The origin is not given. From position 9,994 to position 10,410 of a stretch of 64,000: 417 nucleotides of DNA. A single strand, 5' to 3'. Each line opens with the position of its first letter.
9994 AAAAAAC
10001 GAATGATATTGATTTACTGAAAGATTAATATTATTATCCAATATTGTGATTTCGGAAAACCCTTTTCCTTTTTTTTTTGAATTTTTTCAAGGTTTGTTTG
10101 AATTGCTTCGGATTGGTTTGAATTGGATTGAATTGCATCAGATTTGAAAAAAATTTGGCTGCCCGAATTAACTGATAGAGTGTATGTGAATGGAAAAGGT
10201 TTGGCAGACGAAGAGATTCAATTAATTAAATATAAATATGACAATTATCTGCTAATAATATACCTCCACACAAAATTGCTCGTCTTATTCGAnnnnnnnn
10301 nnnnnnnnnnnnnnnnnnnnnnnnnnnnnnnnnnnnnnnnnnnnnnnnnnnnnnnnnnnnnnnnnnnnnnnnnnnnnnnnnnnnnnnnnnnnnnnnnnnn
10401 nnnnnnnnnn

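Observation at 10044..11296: Structurally complete Tc1/mariner element with 50-bp perfect TIRs but a decayed transposase N-terminus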

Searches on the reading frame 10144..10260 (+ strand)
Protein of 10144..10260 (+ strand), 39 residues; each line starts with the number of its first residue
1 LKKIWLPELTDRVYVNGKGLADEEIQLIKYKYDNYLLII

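Call 7: search_protein_families(library=pfam, proteins=[window:10144-10260:+], max_evalue=1)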
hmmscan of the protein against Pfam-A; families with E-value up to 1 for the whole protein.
window:10144-10260:+ (39 aa): 0 families
